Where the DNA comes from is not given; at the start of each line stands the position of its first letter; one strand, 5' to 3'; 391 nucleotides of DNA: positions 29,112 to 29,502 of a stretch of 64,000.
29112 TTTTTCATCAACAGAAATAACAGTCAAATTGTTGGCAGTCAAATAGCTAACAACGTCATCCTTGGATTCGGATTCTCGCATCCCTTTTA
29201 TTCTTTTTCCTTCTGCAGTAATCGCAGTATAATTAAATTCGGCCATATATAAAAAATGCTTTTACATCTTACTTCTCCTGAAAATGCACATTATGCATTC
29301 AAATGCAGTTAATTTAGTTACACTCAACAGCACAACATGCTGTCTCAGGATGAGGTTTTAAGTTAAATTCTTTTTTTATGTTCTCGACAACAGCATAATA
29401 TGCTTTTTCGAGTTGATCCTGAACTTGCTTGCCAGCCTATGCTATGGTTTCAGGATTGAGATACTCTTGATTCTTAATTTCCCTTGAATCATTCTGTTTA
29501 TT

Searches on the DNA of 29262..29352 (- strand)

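Call 24: build_rna_model(alignment_id=A4, structure=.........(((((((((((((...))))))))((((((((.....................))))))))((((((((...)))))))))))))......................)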
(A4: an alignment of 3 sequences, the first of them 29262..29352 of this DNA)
Model R1 built from alignment A4 (3 sequences, 116 columns); structure: as given.
model positions 98; base pairs 29; branch points 2; effective number of sequences 1.14; information 0.59 bits per position. Calibrated on 0.2 Mb of random sequence (short: E-values are rough).
structure used (alignment columns):
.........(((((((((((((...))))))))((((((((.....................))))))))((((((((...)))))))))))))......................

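Call 25: search_with_rna_model(model_id=R1, source=window, filters=off, max_evalue=10, show_alignments=6)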
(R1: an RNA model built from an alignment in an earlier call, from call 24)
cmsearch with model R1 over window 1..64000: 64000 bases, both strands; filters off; matches with E-value up to 10: 38.
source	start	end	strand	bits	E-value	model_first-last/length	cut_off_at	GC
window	29260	29357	-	103.7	3.1e-29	1-98/98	no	0.36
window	53060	53154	-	98.3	1.4e-27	1-98/98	no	0.4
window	62231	62338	-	93.7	3.3e-26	1-98/98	no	0.52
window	62241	62347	+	62.5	8.5e-17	1-98/98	no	0.5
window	53069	53164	+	51.9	1.3e-13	1-98/98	no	0.36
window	29269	29367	+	48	2e-12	1-98/98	no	0.34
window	29369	29420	-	16.4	0.0069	1-98/98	no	0.33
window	45784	45860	-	14.4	0.028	1-98/98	no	0.25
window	27421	27523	-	12.1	0.13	1-98/98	no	0.28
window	29375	29477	+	11.5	0.2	1-98/98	no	0.38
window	44345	44467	-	11.3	0.23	1-98/98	no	0.37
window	54489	54581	-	10.2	0.5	1-98/98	no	0.3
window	17093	17195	-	9.6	0.76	1-98/98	no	0.27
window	43015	43113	+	8.6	1.5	1-98/98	no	0.25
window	19634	19757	-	8.3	1.8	1-98/98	no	0.33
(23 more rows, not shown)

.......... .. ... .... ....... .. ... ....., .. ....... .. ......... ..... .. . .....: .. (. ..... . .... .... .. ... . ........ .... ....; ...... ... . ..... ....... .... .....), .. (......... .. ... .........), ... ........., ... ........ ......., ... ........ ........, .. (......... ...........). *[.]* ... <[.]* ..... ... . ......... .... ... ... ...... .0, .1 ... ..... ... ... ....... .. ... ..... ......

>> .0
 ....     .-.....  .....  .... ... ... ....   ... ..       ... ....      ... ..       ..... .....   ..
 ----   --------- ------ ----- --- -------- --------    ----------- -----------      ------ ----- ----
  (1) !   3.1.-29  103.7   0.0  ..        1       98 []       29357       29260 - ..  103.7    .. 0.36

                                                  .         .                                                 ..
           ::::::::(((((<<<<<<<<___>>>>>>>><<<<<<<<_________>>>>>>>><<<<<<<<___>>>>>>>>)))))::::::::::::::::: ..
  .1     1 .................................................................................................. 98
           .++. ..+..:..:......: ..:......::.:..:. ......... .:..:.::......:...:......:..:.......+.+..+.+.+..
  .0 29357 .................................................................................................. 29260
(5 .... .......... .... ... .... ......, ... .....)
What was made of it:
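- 29247..29357 (-): Repeat copy A, directly 5' of pilC (T2SS-F, ATG 29246). R1 scores 103.7 bits (call 25).
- The whole element is quasi-palindromic, scoring 48-62 bits to R1 on the other strand (call 25).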

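Call 27: search_with_rna_model(model_id=R1, sources=[L001, L002, L003, L004, L005, L006, L007, L008, L009, L010], max_evalue=1, show_alignments=5)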
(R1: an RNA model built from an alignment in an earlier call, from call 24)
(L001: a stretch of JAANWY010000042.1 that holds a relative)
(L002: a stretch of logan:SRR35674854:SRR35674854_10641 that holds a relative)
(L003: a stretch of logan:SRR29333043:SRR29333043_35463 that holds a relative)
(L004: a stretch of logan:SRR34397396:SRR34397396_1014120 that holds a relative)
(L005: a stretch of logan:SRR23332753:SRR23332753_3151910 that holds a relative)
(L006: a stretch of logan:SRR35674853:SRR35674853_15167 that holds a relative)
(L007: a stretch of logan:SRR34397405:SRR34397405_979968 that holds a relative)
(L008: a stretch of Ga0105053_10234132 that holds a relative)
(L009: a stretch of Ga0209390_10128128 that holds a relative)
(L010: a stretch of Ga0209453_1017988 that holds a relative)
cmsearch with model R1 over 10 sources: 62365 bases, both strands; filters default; matches with E-value up to 1: 6.
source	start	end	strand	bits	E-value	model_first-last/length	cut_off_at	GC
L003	8200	8280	-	24.5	2.4e-05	1-98/98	no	0.47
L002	11176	11256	-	24.5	2.4e-05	1-98/98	no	0.47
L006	6515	6595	-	24.5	2.4e-05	1-98/98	no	0.47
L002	11215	11306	+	14.1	0.033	1-98/98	no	0.33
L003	8239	8330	+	14.1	0.033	1-98/98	no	0.33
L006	6554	6645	+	14.1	0.033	1-98/98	no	0.33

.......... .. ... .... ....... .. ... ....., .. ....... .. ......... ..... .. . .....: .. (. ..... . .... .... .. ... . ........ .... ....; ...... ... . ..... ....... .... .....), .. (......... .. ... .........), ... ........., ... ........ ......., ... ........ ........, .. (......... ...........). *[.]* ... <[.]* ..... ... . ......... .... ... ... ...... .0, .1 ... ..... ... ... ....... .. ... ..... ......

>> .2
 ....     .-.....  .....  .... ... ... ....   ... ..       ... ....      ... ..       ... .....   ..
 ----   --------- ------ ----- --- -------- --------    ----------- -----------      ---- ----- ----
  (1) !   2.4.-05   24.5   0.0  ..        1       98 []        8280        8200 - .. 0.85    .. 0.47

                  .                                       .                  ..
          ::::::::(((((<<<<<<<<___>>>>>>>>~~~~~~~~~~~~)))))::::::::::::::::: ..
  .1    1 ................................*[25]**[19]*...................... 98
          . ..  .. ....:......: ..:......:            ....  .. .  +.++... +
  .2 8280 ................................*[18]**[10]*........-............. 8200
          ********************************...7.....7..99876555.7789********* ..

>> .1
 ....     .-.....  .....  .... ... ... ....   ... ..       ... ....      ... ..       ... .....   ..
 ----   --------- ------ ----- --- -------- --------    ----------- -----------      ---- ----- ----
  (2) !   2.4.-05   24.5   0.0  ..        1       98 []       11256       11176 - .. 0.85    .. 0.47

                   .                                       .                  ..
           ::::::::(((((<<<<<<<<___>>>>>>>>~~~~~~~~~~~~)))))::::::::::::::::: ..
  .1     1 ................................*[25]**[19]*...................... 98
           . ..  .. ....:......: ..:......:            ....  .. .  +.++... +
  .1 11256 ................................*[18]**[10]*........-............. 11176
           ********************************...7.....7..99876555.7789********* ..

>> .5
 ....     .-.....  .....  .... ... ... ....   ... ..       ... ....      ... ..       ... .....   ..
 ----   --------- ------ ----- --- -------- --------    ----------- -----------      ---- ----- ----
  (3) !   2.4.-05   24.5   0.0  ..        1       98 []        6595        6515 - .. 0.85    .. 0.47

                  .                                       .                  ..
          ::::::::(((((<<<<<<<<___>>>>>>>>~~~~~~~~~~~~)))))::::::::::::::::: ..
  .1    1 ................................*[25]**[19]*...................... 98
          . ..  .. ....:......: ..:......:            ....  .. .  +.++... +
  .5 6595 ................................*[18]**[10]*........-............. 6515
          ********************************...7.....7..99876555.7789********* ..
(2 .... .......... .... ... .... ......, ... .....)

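Call 42: search_with_rna_model(model_id=R1, sources=[L011, L013, L016, L017, L018, L019], max_evalue=1, show_alignments=4)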
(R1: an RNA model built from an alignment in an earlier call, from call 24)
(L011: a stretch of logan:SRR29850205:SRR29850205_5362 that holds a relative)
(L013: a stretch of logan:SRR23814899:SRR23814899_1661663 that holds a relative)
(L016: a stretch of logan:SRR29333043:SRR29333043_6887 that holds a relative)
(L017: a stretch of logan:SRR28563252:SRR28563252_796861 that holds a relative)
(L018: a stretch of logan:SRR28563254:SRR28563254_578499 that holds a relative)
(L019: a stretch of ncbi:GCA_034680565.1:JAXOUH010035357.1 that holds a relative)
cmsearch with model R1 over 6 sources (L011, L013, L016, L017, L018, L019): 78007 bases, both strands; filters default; matches with E-value up to 1: 8.
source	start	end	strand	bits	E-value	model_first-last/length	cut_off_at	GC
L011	9890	9987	+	103.8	3.7e-29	1-98/98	no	0.36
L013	3688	3785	+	103.8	3.7e-29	1-98/98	no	0.36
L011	9880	9978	-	48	2.5e-12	1-98/98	no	0.34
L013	3678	3776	-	48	2.5e-12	1-98/98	no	0.34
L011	9827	9878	+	16.4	0.0084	1-98/98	no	0.33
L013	3625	3676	+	16.4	0.0084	1-98/98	no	0.33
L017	508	540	+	9.6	0.91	1-98/98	no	0.36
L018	203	235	+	9.6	0.91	1-98/98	no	0.36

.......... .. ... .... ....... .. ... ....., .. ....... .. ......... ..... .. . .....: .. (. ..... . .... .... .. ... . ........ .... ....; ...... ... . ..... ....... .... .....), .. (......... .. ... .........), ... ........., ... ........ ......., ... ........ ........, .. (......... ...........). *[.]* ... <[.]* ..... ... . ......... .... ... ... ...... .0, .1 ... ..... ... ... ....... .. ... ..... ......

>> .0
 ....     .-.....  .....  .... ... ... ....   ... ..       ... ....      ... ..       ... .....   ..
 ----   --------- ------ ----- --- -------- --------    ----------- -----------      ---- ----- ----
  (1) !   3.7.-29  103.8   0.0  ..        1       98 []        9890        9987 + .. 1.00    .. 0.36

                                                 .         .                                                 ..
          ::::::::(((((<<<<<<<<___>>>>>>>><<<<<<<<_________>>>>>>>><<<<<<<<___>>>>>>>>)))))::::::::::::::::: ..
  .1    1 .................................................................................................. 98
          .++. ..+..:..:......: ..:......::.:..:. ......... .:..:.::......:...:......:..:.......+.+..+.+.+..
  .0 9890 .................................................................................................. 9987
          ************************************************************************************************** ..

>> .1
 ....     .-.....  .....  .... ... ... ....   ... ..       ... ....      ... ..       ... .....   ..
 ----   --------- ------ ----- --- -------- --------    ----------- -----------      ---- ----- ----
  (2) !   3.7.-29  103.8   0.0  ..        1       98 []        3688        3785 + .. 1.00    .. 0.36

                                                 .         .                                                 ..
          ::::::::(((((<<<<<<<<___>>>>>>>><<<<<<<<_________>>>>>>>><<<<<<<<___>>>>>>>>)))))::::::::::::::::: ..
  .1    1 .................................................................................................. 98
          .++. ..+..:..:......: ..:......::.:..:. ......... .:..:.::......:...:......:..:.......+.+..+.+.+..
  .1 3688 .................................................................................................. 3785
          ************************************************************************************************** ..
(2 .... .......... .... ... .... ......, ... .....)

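Call 51: search_with_rna_model(model_id=R1, sources=[L020, L021, L022, L023, L024, L025, L026, L027, L028, L029, L030, L031, L032, L012, L014, L015], max_evalue=1)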
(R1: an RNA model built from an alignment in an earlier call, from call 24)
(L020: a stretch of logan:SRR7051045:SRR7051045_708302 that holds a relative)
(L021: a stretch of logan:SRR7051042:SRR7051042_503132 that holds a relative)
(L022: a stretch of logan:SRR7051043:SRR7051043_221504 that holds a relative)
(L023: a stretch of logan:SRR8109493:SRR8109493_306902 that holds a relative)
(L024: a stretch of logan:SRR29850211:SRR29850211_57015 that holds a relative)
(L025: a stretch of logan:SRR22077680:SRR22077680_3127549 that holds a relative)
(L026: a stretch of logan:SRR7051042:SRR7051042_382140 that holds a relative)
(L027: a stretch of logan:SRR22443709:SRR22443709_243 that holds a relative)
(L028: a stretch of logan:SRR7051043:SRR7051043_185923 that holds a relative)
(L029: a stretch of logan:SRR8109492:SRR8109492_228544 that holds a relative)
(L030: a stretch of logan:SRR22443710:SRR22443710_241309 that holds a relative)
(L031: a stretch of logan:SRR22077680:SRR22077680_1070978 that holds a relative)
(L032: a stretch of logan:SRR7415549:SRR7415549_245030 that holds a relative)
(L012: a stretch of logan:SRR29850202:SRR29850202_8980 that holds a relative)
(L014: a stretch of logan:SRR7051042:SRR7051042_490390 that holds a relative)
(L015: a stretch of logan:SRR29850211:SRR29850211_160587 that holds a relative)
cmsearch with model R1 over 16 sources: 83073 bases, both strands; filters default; matches with E-value up to 1: 39.
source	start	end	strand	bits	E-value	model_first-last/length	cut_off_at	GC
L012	9890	9987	+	103.8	4e-29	1-98/98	no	0.36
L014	277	374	+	103.8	4e-29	1-98/98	no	0.36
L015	626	723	+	103.8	4e-29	1-98/98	no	0.36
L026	9117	9211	+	98.3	1.8e-27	1-98/98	no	0.4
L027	2403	2497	+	98.3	1.8e-27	1-98/98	no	0.4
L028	5451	5545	+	98.3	1.8e-27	1-98/98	no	0.4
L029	1608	1702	+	98.3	1.8e-27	1-98/98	no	0.4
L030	1794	1888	+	98.3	1.8e-27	1-98/98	no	0.4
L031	1627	1721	+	98.3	1.8e-27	1-98/98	no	0.4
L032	496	590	+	98.3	1.8e-27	1-98/98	no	0.4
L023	1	98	-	83.3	6e-23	1-88/98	3'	0.49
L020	1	89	-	76.7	5.6e-21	1-77/98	3'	0.46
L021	1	89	-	76.7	5.6e-21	1-77/98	3'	0.46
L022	1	89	-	76.7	5.6e-21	1-77/98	3'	0.46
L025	1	89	-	76.7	5.6e-21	1-77/98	3'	0.46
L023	1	107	+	62.5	1.1e-16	1-98/98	no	0.5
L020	1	98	+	55.6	1.3e-14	13-98/98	5'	0.47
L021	1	98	+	55.6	1.3e-14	13-98/98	5'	0.47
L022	1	98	+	55.6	1.3e-14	13-98/98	5'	0.47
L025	1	98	+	55.6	1.3e-14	13-98/98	5'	0.47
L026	9107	9202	-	52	1.7e-13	1-98/98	no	0.36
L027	2393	2488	-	52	1.7e-13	1-98/98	no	0.36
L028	5441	5536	-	52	1.7e-13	1-98/98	no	0.36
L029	1598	1693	-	52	1.7e-13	1-98/98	no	0.36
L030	1784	1879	-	52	1.7e-13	1-98/98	no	0.36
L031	1617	1712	-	52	1.7e-13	1-98/98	no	0.36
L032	486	581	-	52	1.7e-13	1-98/98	no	0.36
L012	9880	9978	-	48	2.6e-12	1-98/98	no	0.34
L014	267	365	-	48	2.6e-12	1-98/98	no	0.34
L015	616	714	-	48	2.6e-12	1-98/98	no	0.34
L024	1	41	-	38.3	2.2e-09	1-41/98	3'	0.51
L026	1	40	+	29.8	7.8e-07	57-98/98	5'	0.55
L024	1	50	+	26.8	6.6e-06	49-98/98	5'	0.52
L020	7592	7679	-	22.1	0.00017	14-98/98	5'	0.32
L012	9827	9878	+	16.4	0.009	1-98/98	no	0.33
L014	214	265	+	16.4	0.009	1-98/98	no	0.33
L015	563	614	+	16.4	0.009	1-98/98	no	0.33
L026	1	30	-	15.2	0.02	1-33/98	3'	0.47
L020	7649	7679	+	14.8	0.026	1-32/98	3'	0.26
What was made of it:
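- Placement exactly at start codons at five or more loci, conserved hairpins with compensatory changes, and fixation of B in all 7 same-species contigs inspected, each from a different sequencing run (call 51), could equally point to a selected cis-acting function.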

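Call 56: search_with_rna_model(model_id=R1, sources=[L033, L034, L035, L036], max_evalue=5)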
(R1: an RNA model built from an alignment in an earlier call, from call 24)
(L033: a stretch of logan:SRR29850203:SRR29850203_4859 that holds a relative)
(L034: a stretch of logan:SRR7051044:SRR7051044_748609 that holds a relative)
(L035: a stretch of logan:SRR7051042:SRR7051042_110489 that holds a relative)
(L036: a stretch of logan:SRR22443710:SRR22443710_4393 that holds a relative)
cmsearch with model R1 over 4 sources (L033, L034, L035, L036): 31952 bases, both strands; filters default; matches with E-value up to 5: 10.
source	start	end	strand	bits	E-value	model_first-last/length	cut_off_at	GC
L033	11760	11903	-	24.9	9.1e-06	1-98/98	no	0.38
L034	6677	6820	-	24.9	9.1e-06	1-98/98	no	0.38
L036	5358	5501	-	24.9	9.1e-06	1-98/98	no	0.38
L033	12056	12170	-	24.7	1.1e-05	1-98/98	no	0.3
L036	5654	5768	-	24.7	1.1e-05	1-98/98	no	0.3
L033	11773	11912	+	16.1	0.0043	1-98/98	no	0.38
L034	6690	6829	+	16.1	0.0043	1-98/98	no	0.38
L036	5371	5510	+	16.1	0.0043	1-98/98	no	0.38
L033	12139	12157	+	13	0.036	14-32/98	no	0.32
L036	5737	5755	+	13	0.036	14-32/98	no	0.32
